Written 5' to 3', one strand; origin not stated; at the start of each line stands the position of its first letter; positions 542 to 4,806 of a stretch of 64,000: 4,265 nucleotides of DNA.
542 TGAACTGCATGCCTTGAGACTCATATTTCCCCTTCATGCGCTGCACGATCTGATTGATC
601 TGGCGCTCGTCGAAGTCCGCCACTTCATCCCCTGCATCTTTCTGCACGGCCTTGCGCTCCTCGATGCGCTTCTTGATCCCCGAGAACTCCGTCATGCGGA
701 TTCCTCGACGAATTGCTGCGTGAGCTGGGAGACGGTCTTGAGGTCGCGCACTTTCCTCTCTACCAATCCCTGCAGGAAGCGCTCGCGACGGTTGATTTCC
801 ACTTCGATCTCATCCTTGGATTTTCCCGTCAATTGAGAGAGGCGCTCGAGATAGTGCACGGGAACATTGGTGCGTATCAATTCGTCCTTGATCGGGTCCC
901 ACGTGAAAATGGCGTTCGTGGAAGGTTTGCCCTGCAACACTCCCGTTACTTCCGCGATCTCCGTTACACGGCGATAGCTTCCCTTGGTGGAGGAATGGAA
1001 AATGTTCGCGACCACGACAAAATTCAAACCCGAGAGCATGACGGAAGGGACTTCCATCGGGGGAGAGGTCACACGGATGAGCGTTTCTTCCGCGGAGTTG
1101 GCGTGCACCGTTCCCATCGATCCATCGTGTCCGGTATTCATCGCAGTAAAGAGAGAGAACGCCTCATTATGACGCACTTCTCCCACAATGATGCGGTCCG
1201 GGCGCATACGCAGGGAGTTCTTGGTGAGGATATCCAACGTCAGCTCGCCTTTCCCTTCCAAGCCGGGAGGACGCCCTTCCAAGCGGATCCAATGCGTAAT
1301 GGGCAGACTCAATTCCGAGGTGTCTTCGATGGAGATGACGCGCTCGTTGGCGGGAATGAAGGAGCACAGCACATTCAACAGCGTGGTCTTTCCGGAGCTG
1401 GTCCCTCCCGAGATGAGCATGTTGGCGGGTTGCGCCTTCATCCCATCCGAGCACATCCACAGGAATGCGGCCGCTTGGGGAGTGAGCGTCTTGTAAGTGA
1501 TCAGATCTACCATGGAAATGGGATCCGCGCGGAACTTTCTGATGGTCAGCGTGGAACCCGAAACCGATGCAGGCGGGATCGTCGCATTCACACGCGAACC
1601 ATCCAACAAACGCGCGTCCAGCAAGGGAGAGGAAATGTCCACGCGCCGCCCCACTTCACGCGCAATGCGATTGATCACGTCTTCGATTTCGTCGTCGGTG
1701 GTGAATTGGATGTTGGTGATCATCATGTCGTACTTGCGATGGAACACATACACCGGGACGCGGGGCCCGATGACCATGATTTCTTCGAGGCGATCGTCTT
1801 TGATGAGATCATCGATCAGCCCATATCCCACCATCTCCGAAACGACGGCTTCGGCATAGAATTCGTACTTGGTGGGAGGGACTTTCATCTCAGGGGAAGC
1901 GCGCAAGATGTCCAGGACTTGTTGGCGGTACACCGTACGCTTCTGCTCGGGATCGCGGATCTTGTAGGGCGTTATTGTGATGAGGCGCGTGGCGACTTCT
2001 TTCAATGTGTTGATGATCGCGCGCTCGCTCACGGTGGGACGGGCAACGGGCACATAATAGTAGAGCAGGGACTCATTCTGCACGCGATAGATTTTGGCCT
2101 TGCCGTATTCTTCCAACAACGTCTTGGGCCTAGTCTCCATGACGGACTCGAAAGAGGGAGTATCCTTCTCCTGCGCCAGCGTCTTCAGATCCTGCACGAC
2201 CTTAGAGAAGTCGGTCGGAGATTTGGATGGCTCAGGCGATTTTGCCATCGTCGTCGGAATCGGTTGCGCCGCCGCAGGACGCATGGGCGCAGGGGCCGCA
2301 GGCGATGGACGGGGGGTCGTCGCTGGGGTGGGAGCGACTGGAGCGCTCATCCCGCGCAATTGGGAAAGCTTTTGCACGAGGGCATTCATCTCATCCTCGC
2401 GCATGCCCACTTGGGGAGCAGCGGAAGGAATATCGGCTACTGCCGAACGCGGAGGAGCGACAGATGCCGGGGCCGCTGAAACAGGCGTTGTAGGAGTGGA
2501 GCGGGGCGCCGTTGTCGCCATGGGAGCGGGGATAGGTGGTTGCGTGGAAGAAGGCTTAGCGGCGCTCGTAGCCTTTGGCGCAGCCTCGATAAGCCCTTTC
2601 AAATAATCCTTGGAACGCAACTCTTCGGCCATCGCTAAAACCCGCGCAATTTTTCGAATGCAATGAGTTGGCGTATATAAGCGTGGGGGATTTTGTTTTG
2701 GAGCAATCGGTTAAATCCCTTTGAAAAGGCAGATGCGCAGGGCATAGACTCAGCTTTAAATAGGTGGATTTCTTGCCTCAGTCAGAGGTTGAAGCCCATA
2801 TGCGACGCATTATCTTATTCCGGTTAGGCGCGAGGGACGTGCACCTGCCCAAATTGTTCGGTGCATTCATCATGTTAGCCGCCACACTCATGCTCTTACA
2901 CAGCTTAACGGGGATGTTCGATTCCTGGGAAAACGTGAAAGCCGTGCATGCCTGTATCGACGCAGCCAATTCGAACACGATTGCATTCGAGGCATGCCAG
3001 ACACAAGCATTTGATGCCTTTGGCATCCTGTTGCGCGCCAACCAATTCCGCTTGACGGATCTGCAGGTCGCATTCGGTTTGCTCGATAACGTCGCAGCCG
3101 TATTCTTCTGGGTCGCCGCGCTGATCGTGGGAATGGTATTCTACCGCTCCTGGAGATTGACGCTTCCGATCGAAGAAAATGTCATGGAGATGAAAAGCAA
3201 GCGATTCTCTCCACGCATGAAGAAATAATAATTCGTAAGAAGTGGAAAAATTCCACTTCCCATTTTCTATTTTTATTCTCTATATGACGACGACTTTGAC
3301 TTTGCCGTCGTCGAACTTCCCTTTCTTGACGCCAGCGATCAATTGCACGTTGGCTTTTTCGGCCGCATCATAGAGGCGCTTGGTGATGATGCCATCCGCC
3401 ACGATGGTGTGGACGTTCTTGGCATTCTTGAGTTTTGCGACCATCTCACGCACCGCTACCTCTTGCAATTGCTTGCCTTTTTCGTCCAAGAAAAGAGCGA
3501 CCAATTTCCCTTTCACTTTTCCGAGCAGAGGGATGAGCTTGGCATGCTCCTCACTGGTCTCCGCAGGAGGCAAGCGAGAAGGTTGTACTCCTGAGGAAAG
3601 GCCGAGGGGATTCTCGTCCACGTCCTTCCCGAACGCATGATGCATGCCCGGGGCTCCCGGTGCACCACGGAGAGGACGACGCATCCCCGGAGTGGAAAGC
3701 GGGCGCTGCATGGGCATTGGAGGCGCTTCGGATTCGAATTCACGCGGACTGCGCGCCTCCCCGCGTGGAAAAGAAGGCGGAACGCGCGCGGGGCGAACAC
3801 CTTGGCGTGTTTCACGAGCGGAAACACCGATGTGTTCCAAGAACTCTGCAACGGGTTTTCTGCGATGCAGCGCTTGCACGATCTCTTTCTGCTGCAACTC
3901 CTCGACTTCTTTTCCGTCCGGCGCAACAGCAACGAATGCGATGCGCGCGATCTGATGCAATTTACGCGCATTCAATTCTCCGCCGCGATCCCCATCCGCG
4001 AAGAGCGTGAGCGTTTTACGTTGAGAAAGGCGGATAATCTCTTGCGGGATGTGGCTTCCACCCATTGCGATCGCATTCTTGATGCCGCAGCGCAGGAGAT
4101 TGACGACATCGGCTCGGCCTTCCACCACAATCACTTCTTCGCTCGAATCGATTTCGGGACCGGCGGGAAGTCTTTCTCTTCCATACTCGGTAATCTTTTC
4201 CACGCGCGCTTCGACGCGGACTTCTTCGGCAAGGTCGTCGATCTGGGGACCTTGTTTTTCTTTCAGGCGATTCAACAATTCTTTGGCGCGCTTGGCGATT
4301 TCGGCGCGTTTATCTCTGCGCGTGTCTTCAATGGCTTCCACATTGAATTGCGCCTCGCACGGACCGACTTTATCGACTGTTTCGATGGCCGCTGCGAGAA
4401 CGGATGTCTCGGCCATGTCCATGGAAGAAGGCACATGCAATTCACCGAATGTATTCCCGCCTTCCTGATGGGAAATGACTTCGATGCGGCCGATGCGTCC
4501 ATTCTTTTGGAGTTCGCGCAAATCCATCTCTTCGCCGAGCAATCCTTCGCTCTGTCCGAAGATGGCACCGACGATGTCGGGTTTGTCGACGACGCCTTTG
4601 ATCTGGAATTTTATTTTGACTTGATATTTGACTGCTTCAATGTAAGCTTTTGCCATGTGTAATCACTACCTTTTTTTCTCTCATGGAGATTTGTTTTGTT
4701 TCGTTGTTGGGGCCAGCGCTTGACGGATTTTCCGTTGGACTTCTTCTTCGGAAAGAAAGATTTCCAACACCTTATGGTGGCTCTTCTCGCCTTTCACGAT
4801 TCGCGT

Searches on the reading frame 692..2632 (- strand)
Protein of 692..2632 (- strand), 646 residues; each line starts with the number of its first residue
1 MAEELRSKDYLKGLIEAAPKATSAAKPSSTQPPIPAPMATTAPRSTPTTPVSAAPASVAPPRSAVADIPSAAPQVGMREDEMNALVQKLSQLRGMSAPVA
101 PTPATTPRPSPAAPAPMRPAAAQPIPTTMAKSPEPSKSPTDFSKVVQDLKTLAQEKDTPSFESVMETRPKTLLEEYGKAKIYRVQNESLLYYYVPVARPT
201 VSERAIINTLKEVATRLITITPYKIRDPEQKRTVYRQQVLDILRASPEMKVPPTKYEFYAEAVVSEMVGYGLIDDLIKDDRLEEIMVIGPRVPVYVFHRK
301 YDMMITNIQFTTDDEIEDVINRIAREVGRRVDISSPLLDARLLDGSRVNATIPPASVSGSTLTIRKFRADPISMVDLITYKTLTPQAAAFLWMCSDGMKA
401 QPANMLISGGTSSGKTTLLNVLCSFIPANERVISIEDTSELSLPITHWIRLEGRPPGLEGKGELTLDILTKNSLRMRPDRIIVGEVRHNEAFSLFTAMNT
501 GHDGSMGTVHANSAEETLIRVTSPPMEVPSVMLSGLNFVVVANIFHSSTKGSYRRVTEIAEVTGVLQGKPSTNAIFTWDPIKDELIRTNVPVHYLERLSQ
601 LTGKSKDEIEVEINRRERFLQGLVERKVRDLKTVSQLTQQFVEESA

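Call 32: search_protein_families(library=ncbifam, proteins=[window:692-2632:-], max_evalue=0.00001)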
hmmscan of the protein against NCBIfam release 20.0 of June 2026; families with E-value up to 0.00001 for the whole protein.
window:692-2632:- (646 aa): 16 families
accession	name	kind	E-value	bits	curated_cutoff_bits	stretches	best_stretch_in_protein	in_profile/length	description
NF058587.1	archaellum_moto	equivalog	4.6e-84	283.1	550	1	189-642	76-518/527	archaellum flagellar ATPase motor FlaI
TIGR03819.1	heli_sec_ATPase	hypoth_equivalog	2.2e-68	231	373.15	1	235-521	17-297/340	TadA family conjugal transfer-associated ATPase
TIGR02788.1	VirB11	equivalog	3.4e-48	164.3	249.95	1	277-523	2-264/308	P-type DNA transfer ATPase VirB11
NF053672.1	bindosome_BasE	exception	1.4e-46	159.3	1000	1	254-636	126-502/512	bindosome assembly system ATPase subunit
TIGR02782.1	TrbB_P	equivalog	6.8e-45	153.7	304.55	1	275-569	16-300/303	P-type conjugative transfer ATPase TrbB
NF010469.0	PRK13894.1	subfamily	7.5e-38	130.7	508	1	273-573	27-318/320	conjugal transfer ATPase TrbB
NF010475.0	PRK13900.1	equivalog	2.3e-35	122.2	389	1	403-517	161-275/333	type IV secretion system ATPase VirB11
NF010407.0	PRK13833.1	subfamily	9.8e-32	110.6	499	1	312-574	58-312/323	conjugal transfer protein TrbB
NF010425.0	PRK13851.1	equivalog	4.7e-29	101.3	461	1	403-514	163-273/344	type IV secretion system protein VirB11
NF041000.1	ATPase_ComGA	equivalog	2.8e-14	52.8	300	1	400-522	126-243/267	competence type IV pilus ATPase ComGA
NF007755.0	PRK10436.1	equivalog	8.6e-13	47.7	617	1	402-542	219-351/465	type II secretion system protein GspE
TIGR01420.1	pilT_fam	subfamily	1.2e-12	47.8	319.1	1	405-521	125-239/343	PilT/PilU family type 4a pilus ATPase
TIGR02525.1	plasmid_TraJ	equivalog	1.1e-09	37.8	368.3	1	406-589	153-341/372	plasmid transfer ATPase TraJ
NF010335.0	PRK13764.1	equivalog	3e-09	36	340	1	398-522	259-375/613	ATPase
TIGR02538.1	type_IV_pilB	equivalog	6.6e-09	34.9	675.65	1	405-535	319-441/564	type IV-A pilus assembly ATPase PilB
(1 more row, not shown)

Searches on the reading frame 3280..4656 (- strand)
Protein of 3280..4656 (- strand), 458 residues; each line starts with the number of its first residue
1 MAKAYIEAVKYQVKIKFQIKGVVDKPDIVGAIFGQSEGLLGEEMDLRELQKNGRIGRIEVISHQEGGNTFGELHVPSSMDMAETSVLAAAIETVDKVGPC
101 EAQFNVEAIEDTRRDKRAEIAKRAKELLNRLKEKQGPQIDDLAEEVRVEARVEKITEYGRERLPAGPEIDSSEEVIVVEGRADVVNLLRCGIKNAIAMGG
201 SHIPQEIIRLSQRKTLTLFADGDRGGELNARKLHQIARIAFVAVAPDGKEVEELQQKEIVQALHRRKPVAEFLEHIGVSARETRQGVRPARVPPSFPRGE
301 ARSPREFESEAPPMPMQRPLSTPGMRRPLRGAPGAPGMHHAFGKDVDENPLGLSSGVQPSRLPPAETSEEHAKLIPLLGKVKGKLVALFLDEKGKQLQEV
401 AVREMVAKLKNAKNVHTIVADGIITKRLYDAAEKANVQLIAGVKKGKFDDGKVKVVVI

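Call 32: search_protein_families(library=ncbifam, proteins=[window:3280-4656:-], max_evalue=0.00001)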
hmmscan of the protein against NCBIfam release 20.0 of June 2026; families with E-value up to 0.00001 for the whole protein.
window:3280-4656:- (458 aa): 2 families
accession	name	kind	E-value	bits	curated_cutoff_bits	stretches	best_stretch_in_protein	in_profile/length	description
NF003108.1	PRK04031.1-1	equivalog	1.2e-135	453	300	1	10-457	1-417/419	DNA primase DnaG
TIGR01391.1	dnaG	equivalog_domain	6.3e-10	38.5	283.6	1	168-273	252-367/414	DNA primase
